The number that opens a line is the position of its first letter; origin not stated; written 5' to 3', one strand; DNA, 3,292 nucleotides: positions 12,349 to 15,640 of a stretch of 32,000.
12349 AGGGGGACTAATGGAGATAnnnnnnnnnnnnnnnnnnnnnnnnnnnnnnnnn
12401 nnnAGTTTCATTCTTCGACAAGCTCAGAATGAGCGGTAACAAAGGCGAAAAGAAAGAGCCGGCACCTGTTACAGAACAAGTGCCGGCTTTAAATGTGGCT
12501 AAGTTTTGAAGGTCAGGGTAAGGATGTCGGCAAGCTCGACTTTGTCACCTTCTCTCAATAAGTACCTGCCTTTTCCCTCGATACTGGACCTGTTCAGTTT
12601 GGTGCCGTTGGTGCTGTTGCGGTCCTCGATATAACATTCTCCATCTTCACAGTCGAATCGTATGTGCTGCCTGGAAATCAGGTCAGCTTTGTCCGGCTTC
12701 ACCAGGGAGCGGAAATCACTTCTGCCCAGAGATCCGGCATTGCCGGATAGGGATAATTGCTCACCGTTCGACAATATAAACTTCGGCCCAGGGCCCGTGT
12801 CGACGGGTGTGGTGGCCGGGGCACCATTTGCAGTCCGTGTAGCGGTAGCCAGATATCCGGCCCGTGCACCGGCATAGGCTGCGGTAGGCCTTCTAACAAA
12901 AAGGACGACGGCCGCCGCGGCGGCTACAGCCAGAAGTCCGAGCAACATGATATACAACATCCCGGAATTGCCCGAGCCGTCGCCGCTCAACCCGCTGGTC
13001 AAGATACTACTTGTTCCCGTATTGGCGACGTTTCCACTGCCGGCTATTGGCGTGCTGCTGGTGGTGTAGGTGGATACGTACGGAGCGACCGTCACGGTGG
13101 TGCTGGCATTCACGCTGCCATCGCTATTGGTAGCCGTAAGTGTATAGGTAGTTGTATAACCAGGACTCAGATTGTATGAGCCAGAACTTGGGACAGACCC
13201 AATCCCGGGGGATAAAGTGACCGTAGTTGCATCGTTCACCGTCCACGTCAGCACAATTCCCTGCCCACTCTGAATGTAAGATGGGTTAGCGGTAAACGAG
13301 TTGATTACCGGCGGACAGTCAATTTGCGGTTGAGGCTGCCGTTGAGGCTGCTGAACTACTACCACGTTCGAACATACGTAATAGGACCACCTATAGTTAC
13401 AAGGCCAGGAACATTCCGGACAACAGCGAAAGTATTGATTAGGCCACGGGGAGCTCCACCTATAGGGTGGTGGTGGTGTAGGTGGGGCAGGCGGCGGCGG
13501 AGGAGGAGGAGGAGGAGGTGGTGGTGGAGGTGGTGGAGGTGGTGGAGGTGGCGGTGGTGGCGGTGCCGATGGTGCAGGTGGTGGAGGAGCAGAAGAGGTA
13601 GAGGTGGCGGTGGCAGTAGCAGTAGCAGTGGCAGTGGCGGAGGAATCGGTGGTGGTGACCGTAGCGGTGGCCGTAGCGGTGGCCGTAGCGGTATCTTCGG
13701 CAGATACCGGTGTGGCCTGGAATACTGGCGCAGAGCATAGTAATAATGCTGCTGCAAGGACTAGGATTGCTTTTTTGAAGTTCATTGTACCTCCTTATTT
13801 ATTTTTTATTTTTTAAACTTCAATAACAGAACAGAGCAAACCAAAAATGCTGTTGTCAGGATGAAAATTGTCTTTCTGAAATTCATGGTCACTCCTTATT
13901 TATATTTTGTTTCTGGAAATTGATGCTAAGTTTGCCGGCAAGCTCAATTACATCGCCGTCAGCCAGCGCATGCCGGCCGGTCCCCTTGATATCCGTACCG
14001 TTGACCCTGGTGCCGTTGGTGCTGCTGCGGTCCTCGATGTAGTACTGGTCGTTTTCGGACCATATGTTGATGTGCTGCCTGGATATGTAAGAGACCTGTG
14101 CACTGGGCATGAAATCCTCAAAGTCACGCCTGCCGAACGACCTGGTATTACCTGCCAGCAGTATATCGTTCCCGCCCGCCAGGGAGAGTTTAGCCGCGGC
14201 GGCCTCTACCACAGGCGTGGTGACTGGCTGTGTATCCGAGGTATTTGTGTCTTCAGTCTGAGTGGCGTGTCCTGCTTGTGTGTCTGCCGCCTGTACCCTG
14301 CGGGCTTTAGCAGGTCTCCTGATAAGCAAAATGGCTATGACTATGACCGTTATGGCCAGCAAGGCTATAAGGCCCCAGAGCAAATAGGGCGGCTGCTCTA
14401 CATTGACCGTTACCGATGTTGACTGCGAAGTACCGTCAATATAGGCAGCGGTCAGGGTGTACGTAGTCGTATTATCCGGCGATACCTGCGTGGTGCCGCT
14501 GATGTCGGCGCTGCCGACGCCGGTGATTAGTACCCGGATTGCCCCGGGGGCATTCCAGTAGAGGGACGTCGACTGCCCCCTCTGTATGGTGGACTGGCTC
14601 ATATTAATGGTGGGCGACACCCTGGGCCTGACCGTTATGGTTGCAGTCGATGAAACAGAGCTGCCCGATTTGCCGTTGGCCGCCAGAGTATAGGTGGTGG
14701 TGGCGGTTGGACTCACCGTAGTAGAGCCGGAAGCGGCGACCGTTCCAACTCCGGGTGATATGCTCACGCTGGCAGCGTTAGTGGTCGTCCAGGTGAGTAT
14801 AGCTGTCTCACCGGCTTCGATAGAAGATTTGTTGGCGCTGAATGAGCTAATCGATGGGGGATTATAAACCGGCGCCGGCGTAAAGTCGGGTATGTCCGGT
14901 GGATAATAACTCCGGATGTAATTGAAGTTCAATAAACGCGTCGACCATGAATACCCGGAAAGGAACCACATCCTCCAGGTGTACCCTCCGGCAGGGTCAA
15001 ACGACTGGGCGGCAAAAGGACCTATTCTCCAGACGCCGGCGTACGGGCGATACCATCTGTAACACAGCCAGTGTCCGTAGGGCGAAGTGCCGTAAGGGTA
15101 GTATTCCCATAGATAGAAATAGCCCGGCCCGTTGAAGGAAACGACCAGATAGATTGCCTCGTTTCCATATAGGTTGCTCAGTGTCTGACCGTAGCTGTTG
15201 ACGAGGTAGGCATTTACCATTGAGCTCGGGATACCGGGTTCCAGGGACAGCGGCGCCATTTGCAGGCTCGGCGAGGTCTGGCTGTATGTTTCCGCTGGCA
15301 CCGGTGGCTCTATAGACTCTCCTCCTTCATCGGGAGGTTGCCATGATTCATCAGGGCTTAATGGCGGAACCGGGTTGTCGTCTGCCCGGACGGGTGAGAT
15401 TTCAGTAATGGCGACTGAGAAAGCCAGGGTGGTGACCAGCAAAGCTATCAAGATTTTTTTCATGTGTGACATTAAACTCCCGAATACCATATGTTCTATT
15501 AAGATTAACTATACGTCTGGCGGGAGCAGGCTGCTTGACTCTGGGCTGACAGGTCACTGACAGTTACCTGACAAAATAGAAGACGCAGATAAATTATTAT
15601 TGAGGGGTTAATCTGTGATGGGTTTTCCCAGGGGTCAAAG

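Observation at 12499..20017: Seven-gene phosphothreonine-signalling locus: ectodomain-less membrane Hanks kinase + PP2C + five FHA proteins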

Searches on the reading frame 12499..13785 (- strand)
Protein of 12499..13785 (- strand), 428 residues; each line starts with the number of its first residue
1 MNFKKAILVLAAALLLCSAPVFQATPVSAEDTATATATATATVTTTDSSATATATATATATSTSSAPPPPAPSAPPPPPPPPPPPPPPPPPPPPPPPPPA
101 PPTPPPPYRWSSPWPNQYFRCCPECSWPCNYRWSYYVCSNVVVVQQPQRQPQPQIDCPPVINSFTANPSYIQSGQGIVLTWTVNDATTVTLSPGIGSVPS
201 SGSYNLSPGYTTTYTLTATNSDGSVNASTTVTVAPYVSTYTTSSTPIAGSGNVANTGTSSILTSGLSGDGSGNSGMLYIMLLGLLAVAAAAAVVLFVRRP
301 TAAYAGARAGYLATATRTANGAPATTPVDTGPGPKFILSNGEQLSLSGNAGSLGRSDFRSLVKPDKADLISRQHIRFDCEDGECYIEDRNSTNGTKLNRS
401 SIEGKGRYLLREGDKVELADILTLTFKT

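Call 3: search_protein_families(library=pfam, proteins=[window:12499-13785:-], max_evalue=0.01)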
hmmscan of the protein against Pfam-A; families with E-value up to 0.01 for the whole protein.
window:12499-13785:- (428 aa): 3 families
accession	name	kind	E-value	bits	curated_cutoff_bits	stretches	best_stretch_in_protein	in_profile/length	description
PF00498.31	FHA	-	1.2e-11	45.3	20.7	1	352-418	2-66/67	FHA domain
PF16697.10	Yop-YscD_cpl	-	2.5e-05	24.9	33.2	1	340-418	8-83/94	Inner membrane component of T3SS, cytoplasmic domain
PF21827.1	New_glue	-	0.004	17.3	31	1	5-66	2-63/94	New glue protein family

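Call 63: search_protein_families(library=ncbifam, proteins=[window:12499-13785:-], max_evalue=0.001)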
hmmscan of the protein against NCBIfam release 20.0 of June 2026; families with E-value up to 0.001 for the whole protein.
window:12499-13785:- (428 aa): 3 families
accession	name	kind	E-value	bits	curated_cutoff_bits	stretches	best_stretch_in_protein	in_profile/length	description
NF049868.1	FhaB_Rv0019c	equivalog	3.1e-08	33.8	125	1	340-405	77-140/158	FHA domain-containing protein FhaB/FipA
TIGR03354.1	VI_FHA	hypoth_equivalog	3.6e-06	27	120.25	1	343-420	18-96/420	type VI secretion system-associated FHA domain protein TagH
NF052573.1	HisKinEspAMyxo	equivalog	0.00023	19.3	1400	1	370-425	65-118/755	serine histidine kinase EspA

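Call 64: search_protein_families(library=padloc, proteins=[window:12499-13785:-], max_evalue=0.001)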
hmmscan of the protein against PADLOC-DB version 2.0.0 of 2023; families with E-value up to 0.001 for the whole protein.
window:12499-13785:- (428 aa): 0 families

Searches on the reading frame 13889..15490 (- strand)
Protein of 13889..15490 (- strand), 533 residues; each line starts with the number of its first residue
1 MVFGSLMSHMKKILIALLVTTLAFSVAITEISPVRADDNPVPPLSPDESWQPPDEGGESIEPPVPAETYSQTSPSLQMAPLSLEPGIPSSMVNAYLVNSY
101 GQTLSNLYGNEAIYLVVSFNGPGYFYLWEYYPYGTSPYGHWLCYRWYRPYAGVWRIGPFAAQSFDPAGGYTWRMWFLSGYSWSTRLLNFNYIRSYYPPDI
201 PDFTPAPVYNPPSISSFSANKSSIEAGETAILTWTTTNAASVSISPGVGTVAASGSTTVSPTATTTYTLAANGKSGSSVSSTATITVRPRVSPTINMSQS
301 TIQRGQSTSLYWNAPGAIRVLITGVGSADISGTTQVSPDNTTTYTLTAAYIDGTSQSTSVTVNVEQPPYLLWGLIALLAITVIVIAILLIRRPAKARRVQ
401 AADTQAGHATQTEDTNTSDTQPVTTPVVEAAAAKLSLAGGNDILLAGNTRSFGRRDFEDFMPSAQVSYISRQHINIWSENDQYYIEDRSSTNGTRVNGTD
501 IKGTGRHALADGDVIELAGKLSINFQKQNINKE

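Call 3: search_protein_families(library=pfam, proteins=[window:13889-15490:-], max_evalue=0.01)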
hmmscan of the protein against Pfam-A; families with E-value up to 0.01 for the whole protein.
window:13889-15490:- (533 aa): 4 families
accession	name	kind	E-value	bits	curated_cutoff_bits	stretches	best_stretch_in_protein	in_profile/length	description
PF00498.31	FHA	-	3.2e-13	50.3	20.7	1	452-517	3-66/67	FHA domain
PF16697.10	Yop-YscD_cpl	-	0.00012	22.7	33.2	1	444-528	13-93/94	Inner membrane component of T3SS, cytoplasmic domain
PF09534.15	Trp_oprn_chp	-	0.003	17.9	29.6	1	374-449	73-142/180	Tryptophan-associated transmembrane protein (Trp_oprn_chp)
PF17231.7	DUF5305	-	0.0046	16.9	29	1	333-398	76-143/217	Family of unknown function (DUF5305)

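Call 12: find_homologous_proteins(query=window:13889-15490:-, max_evalue=0.00001)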
Query window:13889-15490:- (533 aa): 618 proteins with E <= 0.00001 among 8000 candidates; the best 120 are listed.
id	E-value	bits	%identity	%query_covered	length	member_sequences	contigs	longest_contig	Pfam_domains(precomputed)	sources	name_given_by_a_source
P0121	0.0e+0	1107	93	99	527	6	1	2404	PF00498.32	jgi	jgi:hypothetical protein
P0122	0.0e+0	1078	92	99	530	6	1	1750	PF00498.32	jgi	jgi:hypothetical protein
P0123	0.0e+0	1064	90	98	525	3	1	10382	PF00498.32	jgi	jgi:hypothetical protein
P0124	0.0e+0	1059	89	99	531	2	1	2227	PF00498.32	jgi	jgi:hypothetical protein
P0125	0.0e+0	1046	90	98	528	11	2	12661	PF00498.32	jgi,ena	-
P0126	0.0e+0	1041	88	99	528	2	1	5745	PF00498.32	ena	-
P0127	0.0e+0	1039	89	99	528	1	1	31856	PF00498.32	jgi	jgi:hypothetical protein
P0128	0.0e+0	1036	87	99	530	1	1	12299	PF00498.32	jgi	jgi:hypothetical protein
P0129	0.0e+0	1020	88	97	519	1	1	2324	PF00498.32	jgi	jgi:hypothetical protein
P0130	7.7e-295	996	85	99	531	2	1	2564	PF00498.32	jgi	jgi:hypothetical protein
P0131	1.7e-294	995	83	98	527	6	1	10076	PF00498.32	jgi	jgi:hypothetical protein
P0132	4.6e-293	991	84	99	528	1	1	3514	PF00498.32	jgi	-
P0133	4.6e-293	991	83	100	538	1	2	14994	PF00498.32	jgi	jgi:hypothetical protein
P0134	6.2e-292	987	85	98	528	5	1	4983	PF00498.32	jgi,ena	-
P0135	6.6e-290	980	83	99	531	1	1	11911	PF00498.32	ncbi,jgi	jgi:hypothetical protein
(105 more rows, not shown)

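Call 23: predict_structure(alignment_id=A2)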
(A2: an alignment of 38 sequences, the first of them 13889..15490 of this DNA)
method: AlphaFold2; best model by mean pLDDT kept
length: 533 residues; sequences in the alignment: 38
mean_pLDDT: 72.2   pTM: 0.36
mean pLDDT of the five models: 72.2, 72.1, 69.5, 69.4, 69.0
residues with pLDDT >= 90: 95; 70-90: 261; 50-70: 82; < 50: 95
segments of 3 or more residues with pLDDT < 50: 1-3, 28-39, 56-63, 72-80, 82-86, 139-143, 196-205, 391-429, 531-533
pLDDT, mean of each block of 10 residues (from residue 1): 56 80 58 37 65 53 56 46 54 76 70 81 79 58 62 77 72 80 78 54 51 91 82 87 85 82 92 85 90 92 91 90 93 93 94 87 82 78 68 34 32 27 35 74 72 81 79 79 81 87 84 89 79 37
secondary structure, 60 per line:
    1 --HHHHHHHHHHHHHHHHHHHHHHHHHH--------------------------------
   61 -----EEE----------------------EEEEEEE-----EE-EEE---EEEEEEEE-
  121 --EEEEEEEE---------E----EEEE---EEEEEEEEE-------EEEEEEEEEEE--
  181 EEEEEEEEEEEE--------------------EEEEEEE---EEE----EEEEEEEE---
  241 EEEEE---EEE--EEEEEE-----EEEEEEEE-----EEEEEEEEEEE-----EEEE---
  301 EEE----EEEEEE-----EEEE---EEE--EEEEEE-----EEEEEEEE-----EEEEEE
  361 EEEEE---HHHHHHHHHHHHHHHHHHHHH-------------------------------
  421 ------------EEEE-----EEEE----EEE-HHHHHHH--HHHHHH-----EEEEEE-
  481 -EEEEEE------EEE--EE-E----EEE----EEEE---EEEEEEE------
elements in order: H3-28 E66-68 E91-97 E106-108 E112-119 E123-130 E145-148 E152-160 E168-178 E181-192 E213-219 E223-225 E230-237 E241-245 E249-251 E254-259 E265-272 E278-288 E294-297 E301-303 E308-313 E319-322 E326-328 E331-336 E342-349 E355-365 H369-389 E433-436 E442-445 E450-452 H454-460 H463-468 E474-479 E482-487 E494-496 E507-509 E514-517 E521-527
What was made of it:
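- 13889..15463 (-): Gene B. Type-I membrane FHA protein; the ORF extends to 15490 and the probable start is MKKIL at 15463. It has a signal peptide, the D1 beta-sandwich, two Ig-like domains, a TM helix with the conserved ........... motif, a Thr-rich linker with TTPV, and an FHA domain. The AlphaFold2 model gives the domain layout (call 23).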

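Call 27: fold_search(model_id=the predicted structure, library=pdb)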
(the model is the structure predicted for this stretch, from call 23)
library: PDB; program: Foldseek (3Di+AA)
matches with E <= 10: 1684; with E <= 0.001: 357
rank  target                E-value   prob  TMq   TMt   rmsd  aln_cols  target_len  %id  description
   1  9fls_A                5.6e-09  1.00  0.19  0.27  47.0       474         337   10  CryoEM structure of the fragment-3 (2061-2397) in the grappling hook protein A (GhpA) in the bacterium Aureispira sp.  (released 2024-10-16)
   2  7s63_A                2.5e-08  1.00  0.15  0.06  25.5       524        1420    9  Native-form oocyte/egg Alpha-2-Macroglobulin (A2Moo) tetramer (released 2022-01-05)
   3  9gtb_B                4.8e-08  1.00  0.15  0.21  17.1       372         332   13  Cryo-EM structure of Mouse PMCA-NPTN complex captured in E1-Ca state (released 2025-08-06)
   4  4u7m                  9.5e-08  1.00  0.17  0.27  23.7       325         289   12  LRIG1 extracellular domain: Structure and Function Analysis (released 2015-04-08)
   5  6xi1_BBB              9.5e-08  1.00  0.14  0.16  27.5       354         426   12  Crystal structure of tetra-tandem repeat in extending RTX adhesin from Aeromonas hydrophila (released 2020-10-14)
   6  9flw_A                1.4e-07  1.00  0.21  0.22  22.9       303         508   18  CryoEM structure of the fragment-6 (3571-4078) in the grappling hook protein A (GhpA) in the bacterium Aureispira sp.  (released 2024-10-16)
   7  4y61_A                1.6e-07  1.00  0.13  0.17  42.9       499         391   10  Crystal structure of the complex between Slitrk2 LRR1 and PTP delta Ig1-Fn1 (released 2015-06-03)
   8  4rca_A                1.7e-07  1.00  0.13  0.21  18.4       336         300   11  Crystal structure of human PTPdelta and human Slitrk1 complex (released 2014-11-19)
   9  4yfd_A                1.8e-07  1.00  0.16  0.17  15.8       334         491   10  Crystal structure PTP delta Ig1-Fn2 in complex with IL-1RAcP (released 2015-05-06)
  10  9fly_A                2.6e-07  1.00  0.23  0.15  56.5       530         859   14  CryoEM structure of the base (4151-5009) in the grappling hook protein A (GhpA) in the bacterium Aureispira sp. CCB-QB (released 2024-10-16)
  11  5i5k_A                2.6e-07  1.00  0.13  0.05  20.1       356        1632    9  Structure of complement C5 in complex with eculizumab (released 2016-03-16)
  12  9flp_A                3.1e-07  1.00  0.22  0.14  63.4       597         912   11  CryoEM structure of the neck (1403-2314) in the grappling hook protein A (GhpA) in the bacterium Aureispira sp. CCB-QB (released 2024-10-16)
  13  2oz4_A                3.2e-07  1.00  0.16  0.25  20.9       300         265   14  Structural Plasticity in IgSF Domain 4 of ICAM-1 Mediates Cell Surface Dimerization (released 2007-10-16)
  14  6u7n_A                4.0e-07  1.00  0.16  0.27  23.3       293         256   15  Crystal structure of neurotrimin (NTM) (released 2020-08-12)
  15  6xi1_AAA              4.2e-07  1.00  0.13  0.16  27.4       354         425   11  Crystal structure of tetra-tandem repeat in extending RTX adhesin from Aeromonas hydrophila (released 2020-10-14)
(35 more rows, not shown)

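Call 41: search_protein_families(library=pfam, alignment_id=A5, max_evalue=0.0001)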
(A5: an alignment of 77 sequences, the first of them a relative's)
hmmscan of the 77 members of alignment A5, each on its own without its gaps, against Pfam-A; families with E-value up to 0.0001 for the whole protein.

A. member 1, P0122 (530 aa): 1 family
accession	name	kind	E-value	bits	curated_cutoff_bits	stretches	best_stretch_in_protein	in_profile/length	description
PF00498.31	FHA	-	4.9e-12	46.6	20.7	1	447-512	3-66/67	FHA domain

B. families by the number of members that match (of 77 scanned): 56 families (the first 25 are shown)
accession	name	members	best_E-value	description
PF00498.31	FHA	31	3.4e-16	FHA domain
PF16697.10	Yop-YscD_cpl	12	7.9e-09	Inner membrane component of T3SS, cytoplasmic domain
PF16640.11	Big_3_5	10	1.8e-23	Bacterial Ig-like domain (group 3)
PF07705.17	CARDB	7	6.8e-17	CARDB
PF00630.25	Filamin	7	1.7e-12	Filamin/ABP280 repeat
PF22544.2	HYDIN_VesB_CFA65-like_Ig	7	4.6e-09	HYDIN/CFA65/VesB-like, Ig-like domain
PF02369.22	Big_1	4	8e-18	Bacterial Ig-like domain (group 1)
PF00927.28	Transglut_C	4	4e-10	Transglutaminase family, C-terminal ig like domain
PF15780.11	ASH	3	1.3e-14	Abnormal spindle-like microcephaly-assoc'd, ASPM-SPD-2-Hydin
PF13620.12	CarboxypepD_reg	3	2.8e-14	Carboxypeptidase regulatory-like domain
PF13240.11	Zn_Ribbon_1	3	8.8e-11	zinc-ribbon domain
PF12773.13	DZR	3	8.7e-10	Double zinc ribbon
PF07679.22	I-set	3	6.9e-09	Immunoglobulin I-set domain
PF22067.2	Cep192_D3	2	1.1e-27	Cep192 domain 3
PF02412.23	TSP_3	2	4.8e-17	Thrombospondin type 3 repeat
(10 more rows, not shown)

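Call 63: search_protein_families(library=ncbifam, proteins=[window:13889-15490:-], max_evalue=0.001)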
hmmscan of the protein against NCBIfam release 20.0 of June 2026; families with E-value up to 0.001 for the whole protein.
window:13889-15490:- (533 aa): 3 families
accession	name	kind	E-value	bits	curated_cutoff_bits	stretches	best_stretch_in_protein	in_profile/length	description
NF049868.1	FhaB_Rv0019c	equivalog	1.5e-09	38.1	125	1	373-504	11-140/158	FHA domain-containing protein FhaB/FipA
TIGR03354.1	VI_FHA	hypoth_equivalog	8.5e-08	32.4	120.25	1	445-523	21-99/420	type VI secretion system-associated FHA domain protein TagH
NF041660.2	oxygluDhInhib_OdhI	equivalog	0.0005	19.9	200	1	434-521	42-123/130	oxoglutarate dehydrogenase inhibitor Odhl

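Call 64: search_protein_families(library=padloc, proteins=[window:13889-15490:-], max_evalue=0.001)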
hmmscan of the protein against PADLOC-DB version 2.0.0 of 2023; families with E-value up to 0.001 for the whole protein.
window:13889-15490:- (533 aa): 0 families
